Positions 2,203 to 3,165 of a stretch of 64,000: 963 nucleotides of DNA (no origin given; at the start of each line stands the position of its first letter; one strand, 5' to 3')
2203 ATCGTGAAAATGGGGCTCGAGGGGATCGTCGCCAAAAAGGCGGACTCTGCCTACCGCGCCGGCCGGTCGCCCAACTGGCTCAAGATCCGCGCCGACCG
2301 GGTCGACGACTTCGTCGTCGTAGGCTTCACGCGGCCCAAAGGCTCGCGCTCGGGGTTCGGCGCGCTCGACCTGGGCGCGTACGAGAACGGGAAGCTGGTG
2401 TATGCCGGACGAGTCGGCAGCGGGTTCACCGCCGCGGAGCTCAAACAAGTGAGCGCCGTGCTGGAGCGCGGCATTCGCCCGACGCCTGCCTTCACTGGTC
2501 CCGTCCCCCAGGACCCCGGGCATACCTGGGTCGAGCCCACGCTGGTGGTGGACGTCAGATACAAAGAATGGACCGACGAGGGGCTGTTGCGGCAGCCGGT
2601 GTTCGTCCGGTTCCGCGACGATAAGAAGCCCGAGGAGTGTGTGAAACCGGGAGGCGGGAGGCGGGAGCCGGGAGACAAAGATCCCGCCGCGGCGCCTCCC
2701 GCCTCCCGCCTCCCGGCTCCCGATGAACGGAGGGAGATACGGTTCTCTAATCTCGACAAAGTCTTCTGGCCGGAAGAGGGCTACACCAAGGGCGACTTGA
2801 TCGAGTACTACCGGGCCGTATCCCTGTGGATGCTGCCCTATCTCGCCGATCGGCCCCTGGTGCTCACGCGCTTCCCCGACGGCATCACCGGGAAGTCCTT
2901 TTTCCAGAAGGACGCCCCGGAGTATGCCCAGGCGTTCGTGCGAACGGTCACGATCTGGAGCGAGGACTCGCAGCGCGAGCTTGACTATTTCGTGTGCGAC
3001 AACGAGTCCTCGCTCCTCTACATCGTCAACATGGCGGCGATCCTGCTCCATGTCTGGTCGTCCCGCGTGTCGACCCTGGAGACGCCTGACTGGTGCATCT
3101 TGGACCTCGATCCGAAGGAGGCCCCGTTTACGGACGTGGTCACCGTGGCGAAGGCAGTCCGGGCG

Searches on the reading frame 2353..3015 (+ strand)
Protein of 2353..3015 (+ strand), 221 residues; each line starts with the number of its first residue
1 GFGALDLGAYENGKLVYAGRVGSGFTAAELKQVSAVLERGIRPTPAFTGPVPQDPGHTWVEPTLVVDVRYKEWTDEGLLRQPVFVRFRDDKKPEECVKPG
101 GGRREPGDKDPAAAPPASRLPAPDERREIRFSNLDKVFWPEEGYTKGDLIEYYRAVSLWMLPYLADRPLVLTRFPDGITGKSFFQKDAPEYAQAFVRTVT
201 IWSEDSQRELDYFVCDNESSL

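Call 34: find_related_loci(query=window:2353-3015:+, collection=metagenome_contigs, flank=10000)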
Query window:2353-3015:+ (221 aa) in metagenome_contigs; peptide patterns used: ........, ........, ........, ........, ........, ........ (x = any residue, [..] = any of these).
600 stretches matched a pattern (row limit reached: there are more); 527 encode a relative of the query (tblastn E <= 1e-3); the best 80 are kept; 80 distinct loci.
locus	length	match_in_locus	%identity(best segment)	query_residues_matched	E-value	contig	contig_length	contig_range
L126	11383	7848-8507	84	1-221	5e-125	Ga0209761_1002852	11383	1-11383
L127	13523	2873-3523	83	1-221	2e-119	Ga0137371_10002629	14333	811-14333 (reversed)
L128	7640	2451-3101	83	1-221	2e-119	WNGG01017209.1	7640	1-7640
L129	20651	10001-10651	84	1-221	7e-118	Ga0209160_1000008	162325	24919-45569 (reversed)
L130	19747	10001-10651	83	1-221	1e-117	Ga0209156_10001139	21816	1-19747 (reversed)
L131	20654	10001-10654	81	1-221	2e-116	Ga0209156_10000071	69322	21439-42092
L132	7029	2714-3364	80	1-221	1e-114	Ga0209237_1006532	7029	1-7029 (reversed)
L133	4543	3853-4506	81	1-221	3e-115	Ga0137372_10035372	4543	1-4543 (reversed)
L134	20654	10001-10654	80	1-221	1e-114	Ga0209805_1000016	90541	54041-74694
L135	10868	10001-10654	76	1-221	2e-109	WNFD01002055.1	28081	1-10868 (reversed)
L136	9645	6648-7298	75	1-221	1e-106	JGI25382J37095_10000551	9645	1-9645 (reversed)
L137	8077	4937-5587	75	1-221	1e-106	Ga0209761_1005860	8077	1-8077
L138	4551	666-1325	73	1-221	4e-103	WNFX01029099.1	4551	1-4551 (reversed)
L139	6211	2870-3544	70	1-221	2e-102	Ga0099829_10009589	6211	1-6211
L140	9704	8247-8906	72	1-221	8e-102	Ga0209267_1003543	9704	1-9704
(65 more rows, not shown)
